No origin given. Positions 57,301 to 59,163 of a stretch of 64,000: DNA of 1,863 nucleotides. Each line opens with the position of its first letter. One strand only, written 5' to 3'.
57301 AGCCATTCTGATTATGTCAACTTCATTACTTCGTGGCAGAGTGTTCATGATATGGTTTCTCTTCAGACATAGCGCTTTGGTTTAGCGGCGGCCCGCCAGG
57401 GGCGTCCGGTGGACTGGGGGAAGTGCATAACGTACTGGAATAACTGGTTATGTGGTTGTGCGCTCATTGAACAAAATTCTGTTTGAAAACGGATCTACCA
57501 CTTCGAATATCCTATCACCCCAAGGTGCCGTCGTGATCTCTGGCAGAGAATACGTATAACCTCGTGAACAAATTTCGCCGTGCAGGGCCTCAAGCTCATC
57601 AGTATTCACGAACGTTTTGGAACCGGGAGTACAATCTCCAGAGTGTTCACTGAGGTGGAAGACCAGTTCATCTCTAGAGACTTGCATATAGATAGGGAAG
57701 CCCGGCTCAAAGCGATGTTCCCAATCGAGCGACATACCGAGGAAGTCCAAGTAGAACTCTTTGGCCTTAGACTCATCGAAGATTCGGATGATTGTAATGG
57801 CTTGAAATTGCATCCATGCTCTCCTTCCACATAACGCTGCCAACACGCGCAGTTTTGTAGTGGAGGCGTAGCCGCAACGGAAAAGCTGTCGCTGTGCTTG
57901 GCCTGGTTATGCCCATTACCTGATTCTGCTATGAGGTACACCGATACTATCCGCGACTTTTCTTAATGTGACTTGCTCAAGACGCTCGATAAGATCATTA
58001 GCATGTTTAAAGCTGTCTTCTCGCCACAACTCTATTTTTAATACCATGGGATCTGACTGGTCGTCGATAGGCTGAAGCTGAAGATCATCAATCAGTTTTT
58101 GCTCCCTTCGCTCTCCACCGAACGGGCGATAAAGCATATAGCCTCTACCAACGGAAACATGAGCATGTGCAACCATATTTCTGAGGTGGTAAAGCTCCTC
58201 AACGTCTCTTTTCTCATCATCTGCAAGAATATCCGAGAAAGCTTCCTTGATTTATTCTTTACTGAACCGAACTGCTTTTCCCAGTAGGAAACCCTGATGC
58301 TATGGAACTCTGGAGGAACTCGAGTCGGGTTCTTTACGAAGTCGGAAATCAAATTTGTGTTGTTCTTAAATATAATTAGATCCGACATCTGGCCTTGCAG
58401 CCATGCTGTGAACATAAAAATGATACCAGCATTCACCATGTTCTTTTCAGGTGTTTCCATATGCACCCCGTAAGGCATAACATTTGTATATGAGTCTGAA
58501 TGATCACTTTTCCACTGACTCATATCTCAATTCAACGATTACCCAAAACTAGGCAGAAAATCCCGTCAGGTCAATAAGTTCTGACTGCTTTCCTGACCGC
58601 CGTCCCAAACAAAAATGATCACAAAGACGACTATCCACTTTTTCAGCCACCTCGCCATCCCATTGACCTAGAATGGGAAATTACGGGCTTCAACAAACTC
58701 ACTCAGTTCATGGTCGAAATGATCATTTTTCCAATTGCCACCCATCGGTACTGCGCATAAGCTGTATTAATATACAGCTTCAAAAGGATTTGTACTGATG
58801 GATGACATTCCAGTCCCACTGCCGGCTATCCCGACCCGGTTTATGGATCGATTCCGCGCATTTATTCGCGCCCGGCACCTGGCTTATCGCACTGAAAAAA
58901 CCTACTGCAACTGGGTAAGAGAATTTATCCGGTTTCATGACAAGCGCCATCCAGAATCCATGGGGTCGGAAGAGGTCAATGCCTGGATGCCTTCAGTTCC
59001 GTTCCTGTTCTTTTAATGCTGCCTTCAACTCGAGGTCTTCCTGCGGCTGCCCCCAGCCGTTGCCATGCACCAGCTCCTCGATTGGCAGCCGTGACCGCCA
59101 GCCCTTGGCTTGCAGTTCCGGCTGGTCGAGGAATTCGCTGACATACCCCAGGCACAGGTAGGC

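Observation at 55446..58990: Decayed chromosomal integron with four cassettes whose boundaries obey the attC R''/R' complementarity rule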

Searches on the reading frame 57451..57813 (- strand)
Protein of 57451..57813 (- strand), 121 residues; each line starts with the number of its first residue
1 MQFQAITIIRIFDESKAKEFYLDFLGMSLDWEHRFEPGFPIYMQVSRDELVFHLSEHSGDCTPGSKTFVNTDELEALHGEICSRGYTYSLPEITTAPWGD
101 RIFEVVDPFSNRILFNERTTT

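Call 3: search_protein_families(library=pfam, proteins=[window:57451-57813:-], max_evalue=0.01)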
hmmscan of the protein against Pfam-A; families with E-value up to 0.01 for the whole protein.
window:57451-57813:- (121 aa): 3 families
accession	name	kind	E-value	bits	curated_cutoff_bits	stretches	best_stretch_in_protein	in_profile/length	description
PF19581.5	Glyoxalase_7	-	1.9e-43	148.1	23.6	1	4-119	15-130/133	Glyoxalase superfamily protein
PF00903.31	Glyoxalase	-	3.9e-05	24.5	20.6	1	9-113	7-119/121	Glyoxalase/Bleomycin resistance protein/Dioxygenase superfamily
PF12681.13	Glyoxalase_2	-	0.00063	20.1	30.1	1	8-113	5-111/118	Glyoxalase-like domain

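Call 29: find_homologous_proteins(query=window:57451-57813:-, max_evalue=1e-20)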
Query window:57451-57813:- (121 aa): 1180 proteins with E <= 1e-20 among 1242 candidates; the best 120 are listed.
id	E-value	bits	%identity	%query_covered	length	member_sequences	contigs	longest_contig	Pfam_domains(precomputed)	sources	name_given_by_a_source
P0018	5.3e-78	277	100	100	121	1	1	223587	PF19581.5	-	-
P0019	2.9e-70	252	93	100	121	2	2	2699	PF19581.5,PF00903.32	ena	-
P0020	4.1e-70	251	92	100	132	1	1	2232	PF19581.5,PF00903.32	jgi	jgi:uncharacterized glyoxalase superfamily protein PhnB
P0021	1.1e-69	250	91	100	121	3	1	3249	PF19581.5,PF00903.32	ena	-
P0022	4.0e-69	248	91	100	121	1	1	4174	PF19581.5,PF00903.32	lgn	-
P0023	7.9e-69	247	91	100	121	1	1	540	PF19581.5,PF00903.32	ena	-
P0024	1.4e-68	246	89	100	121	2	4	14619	PF19581.5,PF00903.32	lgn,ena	-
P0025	5.8e-68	244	89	100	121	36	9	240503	PF19581.5,PF00903.32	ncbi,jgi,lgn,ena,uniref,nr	ncbi:bleomycin resistance protein [Pseudidiomarina atlantica]|uniref:Bleomycin resistance protein n=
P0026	8.4e-68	244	88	100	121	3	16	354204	PF19581.5,PF00903.32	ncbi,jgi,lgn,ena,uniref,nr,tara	ncbi:VOC family protein [Halomonas sp. QX-2]|jgi:uncharacterized glyoxalase superfamily protein PhnB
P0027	1.3e-67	243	87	100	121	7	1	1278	PF19581.5,PF00903.32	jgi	jgi:uncharacterized glyoxalase superfamily protein PhnB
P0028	5.4e-67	241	88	100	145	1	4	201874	PF19581.5,PF00903.32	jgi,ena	-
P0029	2.8e-66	239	87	100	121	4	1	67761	PF19581.5,PF00903.32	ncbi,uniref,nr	ncbi:VOC family protein [Acinetobacter towneri]|uniref:glyoxalase superfamily protein n=1 Tax=Acinet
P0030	4.6e-66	238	85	100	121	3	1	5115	PF19581.5,PF00903.32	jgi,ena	jgi:uncharacterized glyoxalase superfamily protein PhnB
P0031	7.3e-66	238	84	100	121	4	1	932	PF19581.5,PF00903.32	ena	-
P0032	2.8e-65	236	86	100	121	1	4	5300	PF19581.5,PF00903.32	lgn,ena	-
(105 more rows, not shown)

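Call 30: find_encoding_contigs(protein=P0019, flank=2000, max_places=2)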
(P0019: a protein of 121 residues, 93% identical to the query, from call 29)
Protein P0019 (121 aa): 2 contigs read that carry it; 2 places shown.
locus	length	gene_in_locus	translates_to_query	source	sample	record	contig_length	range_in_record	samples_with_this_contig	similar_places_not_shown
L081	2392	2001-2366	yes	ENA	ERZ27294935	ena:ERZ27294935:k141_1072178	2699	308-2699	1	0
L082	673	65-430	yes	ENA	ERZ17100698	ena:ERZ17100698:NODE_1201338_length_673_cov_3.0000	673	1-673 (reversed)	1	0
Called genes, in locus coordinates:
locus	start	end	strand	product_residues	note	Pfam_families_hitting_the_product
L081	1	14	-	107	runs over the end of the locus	?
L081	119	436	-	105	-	-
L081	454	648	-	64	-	-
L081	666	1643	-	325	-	PF12760:Zn_ribbon_IS1595, PF12762:DDE_Tnp_IS1595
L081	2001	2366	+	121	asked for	PF00903:Glyoxalase (weak), PF19581:Glyoxalase_7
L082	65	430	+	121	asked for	PF00903:Glyoxalase (weak), PF19581:Glyoxalase_7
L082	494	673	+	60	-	?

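Call 31: find_encoding_contigs(protein=P0022, flank=3000, max_places=2)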
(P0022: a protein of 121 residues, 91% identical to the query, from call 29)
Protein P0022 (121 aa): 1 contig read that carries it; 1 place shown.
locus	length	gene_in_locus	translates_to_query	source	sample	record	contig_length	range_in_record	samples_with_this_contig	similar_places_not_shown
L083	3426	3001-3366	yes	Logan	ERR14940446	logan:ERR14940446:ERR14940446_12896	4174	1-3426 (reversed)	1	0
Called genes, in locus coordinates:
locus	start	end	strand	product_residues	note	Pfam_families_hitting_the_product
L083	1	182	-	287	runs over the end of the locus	PF13384:HTH_23 (faint), PF13276:HTH_21 (weak), PF00665:rve, PF13683:rve_3, PF13333:rve_2 (weak)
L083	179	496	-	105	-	PF01527:HTH_Tnp_1, PF13542:HTH_Tnp_ISL3 (weak)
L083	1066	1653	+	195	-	-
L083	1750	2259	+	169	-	-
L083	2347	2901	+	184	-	-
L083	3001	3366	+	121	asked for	PF19581:Glyoxalase_7, PF00903:Glyoxalase (weak)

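Call 32: find_encoding_contigs(protein=P0024, flank=5000, max_places=3)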
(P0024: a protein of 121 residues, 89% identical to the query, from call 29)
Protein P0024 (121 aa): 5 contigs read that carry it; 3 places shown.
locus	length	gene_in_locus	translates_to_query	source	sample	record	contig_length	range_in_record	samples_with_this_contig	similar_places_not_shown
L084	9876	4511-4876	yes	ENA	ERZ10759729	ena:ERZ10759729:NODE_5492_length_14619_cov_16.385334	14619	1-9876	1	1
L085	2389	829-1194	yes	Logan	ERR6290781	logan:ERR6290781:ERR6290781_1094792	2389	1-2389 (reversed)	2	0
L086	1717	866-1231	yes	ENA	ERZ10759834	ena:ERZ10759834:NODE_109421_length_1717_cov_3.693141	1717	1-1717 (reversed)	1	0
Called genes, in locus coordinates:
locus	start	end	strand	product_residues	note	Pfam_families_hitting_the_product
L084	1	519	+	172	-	?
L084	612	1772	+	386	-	PF00140:Sigma70_r1_2, PF04542:Sigma70_r2, PF04539:Sigma70_r3, PF04545:Sigma70_r4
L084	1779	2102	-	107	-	PF12797:Fer4_2 (faint), PF12838:Fer4_7 (weak), PF13484:Fer4_16 (faint), PF00037:Fer4 (weak), PF11953:DUF3470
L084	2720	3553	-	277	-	PF00589:Phage_integrase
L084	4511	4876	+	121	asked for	PF19581:Glyoxalase_7, PF00903:Glyoxalase (weak)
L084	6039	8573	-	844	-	PF01624:MutS_I, PF05188:MutS_II, PF05192:MutS_III, PF05190:MutS_IV, PF00488:MutS_V, PF27441:MutS_C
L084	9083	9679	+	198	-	PF13441:Gly-zipper_YMGG (weak), PF05433:Rick_17kDa_Anti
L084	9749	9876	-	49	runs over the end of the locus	-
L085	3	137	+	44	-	?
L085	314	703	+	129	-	PF00903:Glyoxalase (weak)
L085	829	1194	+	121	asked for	PF19581:Glyoxalase_7, PF00903:Glyoxalase (weak)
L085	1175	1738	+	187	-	PF04229:GrpB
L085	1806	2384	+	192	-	PF13649:Methyltransf_25, PF08241:Methyltransf_11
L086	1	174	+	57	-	?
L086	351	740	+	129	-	PF00903:Glyoxalase (weak)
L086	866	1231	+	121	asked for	PF19581:Glyoxalase_7, PF00903:Glyoxalase (weak)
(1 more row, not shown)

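Call 33: find_encoding_contigs(protein=P0025, flank=5000, max_places=3)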
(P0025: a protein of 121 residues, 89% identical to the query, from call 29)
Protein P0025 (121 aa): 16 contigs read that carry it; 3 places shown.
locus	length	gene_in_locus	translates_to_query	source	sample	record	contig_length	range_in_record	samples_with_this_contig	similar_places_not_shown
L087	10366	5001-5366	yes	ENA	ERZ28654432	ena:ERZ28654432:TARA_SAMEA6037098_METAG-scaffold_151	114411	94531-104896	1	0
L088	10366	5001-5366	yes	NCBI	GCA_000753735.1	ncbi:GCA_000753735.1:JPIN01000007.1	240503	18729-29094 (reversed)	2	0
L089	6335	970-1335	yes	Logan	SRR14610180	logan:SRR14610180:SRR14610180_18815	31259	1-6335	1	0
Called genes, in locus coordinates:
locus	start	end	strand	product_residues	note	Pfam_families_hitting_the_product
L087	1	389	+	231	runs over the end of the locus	PF01569:PAP2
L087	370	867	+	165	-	PF08019:EptA_B_N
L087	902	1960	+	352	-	PF00884:Sulfatase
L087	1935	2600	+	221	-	PF00072:Response_reg, PF00486:Trans_reg_C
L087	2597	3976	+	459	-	PF26769:HAMP_PhoQ (weak), PF00512:HisKA, PF02518:HATPase_c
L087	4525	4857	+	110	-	PF00893:Multi_Drug_Res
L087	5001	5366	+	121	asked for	PF19581:Glyoxalase_7, PF00903:Glyoxalase (weak)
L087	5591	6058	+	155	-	PF04073:tRNA_edit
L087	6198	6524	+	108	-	-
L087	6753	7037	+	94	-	PF13560:HTH_31, PF01381:HTH_3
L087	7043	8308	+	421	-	PF13657:Couple_hipA, PF07804:HipA_C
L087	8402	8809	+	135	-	PF04828:GFA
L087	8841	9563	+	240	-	-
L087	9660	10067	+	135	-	PF04828:GFA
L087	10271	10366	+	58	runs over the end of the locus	PF20027:DUF6435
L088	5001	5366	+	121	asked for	PF19581:Glyoxalase_7, PF00903:Glyoxalase (weak)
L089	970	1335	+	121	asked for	PF19581:Glyoxalase_7, PF00903:Glyoxalase (weak)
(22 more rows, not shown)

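Call 36: search_protein_families(library=ncbifam, proteins=[window:57451-57813:-], max_evalue=0.01)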
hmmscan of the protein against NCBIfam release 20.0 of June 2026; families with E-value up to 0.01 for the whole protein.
window:57451-57813:- (121 aa): 2 families
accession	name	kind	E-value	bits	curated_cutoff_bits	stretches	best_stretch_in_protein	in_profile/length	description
NF033156.1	ble_BLMA_gen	subfamily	4.1e-05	23.9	140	1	5-117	7-120/121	BLMA family bleomycin binding protein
NF000027.1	156720500_bleO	exception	0.0086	16.4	275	0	3-60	4-55/134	bleomycin binding protein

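Call 41: find_encoding_contigs(protein=P0020, flank=2000, max_places=2)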
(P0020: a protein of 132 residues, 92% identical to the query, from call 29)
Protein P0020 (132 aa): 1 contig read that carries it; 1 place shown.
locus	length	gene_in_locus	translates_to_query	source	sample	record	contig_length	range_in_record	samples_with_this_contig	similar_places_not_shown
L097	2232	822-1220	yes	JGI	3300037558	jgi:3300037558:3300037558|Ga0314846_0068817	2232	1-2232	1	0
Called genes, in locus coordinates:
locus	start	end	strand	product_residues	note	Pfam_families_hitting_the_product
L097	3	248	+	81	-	?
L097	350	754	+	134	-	-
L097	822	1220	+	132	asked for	PF19581:Glyoxalase_7, PF00903:Glyoxalase (weak)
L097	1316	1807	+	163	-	PF07883:Cupin_2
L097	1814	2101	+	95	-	-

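Call 42: find_encoding_contigs(protein=P0021, flank=2500, max_places=3)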
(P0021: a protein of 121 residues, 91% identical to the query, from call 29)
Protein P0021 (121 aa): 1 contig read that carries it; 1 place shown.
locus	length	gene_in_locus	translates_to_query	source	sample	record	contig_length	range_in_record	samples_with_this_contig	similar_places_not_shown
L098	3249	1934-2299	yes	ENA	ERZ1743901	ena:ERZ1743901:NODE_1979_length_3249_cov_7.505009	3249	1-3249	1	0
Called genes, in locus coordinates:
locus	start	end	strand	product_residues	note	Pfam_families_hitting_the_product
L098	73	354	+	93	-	PF05016:ParE_toxin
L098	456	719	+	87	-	PF11746:DUF3303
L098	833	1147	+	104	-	PF12973:Cupin_7, PF07883:Cupin_2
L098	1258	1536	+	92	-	PF05015:HigB-like_toxin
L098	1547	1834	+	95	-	PF13560:HTH_31, PF01381:HTH_3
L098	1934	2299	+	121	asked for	PF19581:Glyoxalase_7, PF00903:Glyoxalase (weak)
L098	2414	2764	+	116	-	PF15586:Imm8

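Call 43: find_encoding_contigs(protein=P0026, flank=2500, max_places=6)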
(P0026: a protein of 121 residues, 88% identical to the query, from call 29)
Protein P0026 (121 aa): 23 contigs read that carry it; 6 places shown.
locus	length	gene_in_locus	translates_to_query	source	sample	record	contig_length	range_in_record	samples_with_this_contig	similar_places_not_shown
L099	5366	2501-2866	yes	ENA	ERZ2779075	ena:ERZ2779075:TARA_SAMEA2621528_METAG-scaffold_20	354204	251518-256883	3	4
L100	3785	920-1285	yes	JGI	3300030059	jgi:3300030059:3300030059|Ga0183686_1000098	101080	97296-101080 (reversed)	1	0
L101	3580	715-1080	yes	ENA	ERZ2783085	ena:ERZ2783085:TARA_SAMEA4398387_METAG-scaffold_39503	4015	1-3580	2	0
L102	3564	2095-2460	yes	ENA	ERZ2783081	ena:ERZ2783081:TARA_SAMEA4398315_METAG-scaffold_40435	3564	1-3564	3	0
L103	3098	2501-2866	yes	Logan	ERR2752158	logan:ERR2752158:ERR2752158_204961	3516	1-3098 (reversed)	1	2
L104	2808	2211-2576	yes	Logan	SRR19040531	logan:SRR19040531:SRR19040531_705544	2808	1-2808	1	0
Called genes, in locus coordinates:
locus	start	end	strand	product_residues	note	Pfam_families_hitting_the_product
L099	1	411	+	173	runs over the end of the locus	PF07295:DUF1451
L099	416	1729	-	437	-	-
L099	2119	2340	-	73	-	PF13495:Phage_int_SAM_4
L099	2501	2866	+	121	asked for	PF19581:Glyoxalase_7, PF00903:Glyoxalase (weak)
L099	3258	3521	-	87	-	PF05971:Methyltransf_10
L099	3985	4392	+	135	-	-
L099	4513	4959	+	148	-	PF04828:GFA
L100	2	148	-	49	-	?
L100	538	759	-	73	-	PF13495:Phage_int_SAM_4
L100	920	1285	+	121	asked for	PF19581:Glyoxalase_7, PF00903:Glyoxalase (weak)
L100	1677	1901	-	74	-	PF05971:Methyltransf_10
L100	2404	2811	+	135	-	-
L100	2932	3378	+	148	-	PF04828:GFA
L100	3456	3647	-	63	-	-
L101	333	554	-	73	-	PF13495:Phage_int_SAM_4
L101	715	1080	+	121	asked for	PF19581:Glyoxalase_7, PF00903:Glyoxalase (weak)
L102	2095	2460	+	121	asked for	PF19581:Glyoxalase_7, PF00903:Glyoxalase (weak)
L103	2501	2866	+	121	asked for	PF19581:Glyoxalase_7, PF00903:Glyoxalase (weak)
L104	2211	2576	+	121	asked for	PF19581:Glyoxalase_7, PF00903:Glyoxalase (weak)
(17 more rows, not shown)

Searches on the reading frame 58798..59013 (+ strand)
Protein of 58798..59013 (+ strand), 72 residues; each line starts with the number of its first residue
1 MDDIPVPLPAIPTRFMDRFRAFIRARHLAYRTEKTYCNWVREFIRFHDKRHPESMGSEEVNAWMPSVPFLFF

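Call 3: search_protein_families(library=pfam, proteins=[window:58798-59013:+], max_evalue=0.01)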
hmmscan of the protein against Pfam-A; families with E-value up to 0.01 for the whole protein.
window:58798-59013:+ (72 aa): 1 family
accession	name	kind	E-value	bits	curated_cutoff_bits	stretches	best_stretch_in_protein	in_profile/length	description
PF13495.12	Phage_int_SAM_4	-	5.8e-17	62.3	27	1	15-64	1-50/85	Phage integrase, N-terminal SAM-like domain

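Call 8: find_homologous_proteins(query=window:58798-58986:+, max_evalue=0.00001)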
Query seq(63 aa) (63 aa): 17 proteins with E <= 0.00001 among 17 candidates.
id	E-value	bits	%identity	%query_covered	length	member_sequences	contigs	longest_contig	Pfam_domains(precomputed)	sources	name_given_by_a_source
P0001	6.0e-37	142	98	100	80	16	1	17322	PF13495.13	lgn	-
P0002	1.3e-30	122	84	100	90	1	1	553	PF13495.13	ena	-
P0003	1.8e-27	112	89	89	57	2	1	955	PF13495.13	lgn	-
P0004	8.3e-27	110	81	98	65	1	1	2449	PF13495.13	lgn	-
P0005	3.3e-26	108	87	87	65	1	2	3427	PF13495.13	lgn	-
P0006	6.9e-26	107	78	100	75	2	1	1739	PF13495.13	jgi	jgi:hypothetical protein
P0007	5.4e-25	104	70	100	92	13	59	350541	PF13495.13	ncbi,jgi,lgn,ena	jgi:hypothetical protein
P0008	9.3e-25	104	70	100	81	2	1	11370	PF13495.13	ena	-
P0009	1.2e-23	100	94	76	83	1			PF13495.13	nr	nr:site-specific integrase [uncultured Marinobacter sp.]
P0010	1.4e-19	87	85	76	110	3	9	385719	PF13495.13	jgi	jgi:hypothetical protein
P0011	8.6e-18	82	62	95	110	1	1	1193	PF13495.13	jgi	-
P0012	2.4e-17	80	71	78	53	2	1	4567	PF13495.13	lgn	-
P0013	6.7e-16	76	65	90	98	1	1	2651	-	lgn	-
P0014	2.2e-14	71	78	63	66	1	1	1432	PF13495.13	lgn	-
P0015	4.0e-12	64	65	68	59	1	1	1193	PF13495.13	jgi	jgi:hypothetical protein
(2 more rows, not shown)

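Call 36: search_protein_families(library=ncbifam, proteins=[window:58798-58986:+], max_evalue=0.01)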
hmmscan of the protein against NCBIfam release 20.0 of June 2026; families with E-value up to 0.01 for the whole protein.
seq(63 aa): 2 families
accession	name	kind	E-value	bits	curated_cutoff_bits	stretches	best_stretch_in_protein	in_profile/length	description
NF011946.0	PRK15417.1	equivalog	1.5e-13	50.6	435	1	6-62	6-63/337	integron integrase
TIGR02249.1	integrase_gron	subfamily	3e-11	43.2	265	1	15-63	1-49/315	integron integrase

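Call 68: find_encoding_contigs(protein=P0001, flank=8000, max_places=4)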
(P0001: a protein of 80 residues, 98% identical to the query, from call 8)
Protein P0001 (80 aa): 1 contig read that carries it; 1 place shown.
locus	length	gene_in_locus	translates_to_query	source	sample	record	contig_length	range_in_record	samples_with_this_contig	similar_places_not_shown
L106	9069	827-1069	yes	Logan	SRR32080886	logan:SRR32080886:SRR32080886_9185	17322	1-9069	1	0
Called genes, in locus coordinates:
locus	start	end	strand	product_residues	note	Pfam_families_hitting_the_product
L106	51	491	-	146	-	-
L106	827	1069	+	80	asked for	PF13495:Phage_int_SAM_4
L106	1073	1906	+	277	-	PF02654:CobS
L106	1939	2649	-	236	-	PF00881:Nitroreductase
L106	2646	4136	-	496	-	PF01656:CbiA, PF13500:AAA_26, PF07685:GATase_3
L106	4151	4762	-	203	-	PF02572:CobA_CobO_BtuR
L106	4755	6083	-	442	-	PF01656:CbiA, PF13500:AAA_26 (faint), PF07685:GATase_3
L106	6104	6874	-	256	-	PF02463:SMC_N (faint), PF00005:ABC_tran, PF13304:AAA_21 (faint)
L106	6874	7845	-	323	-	PF01032:FecCD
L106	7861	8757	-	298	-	PF01497:Peripla_BP_2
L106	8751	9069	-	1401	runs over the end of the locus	PF02514:CobN-Mg_chel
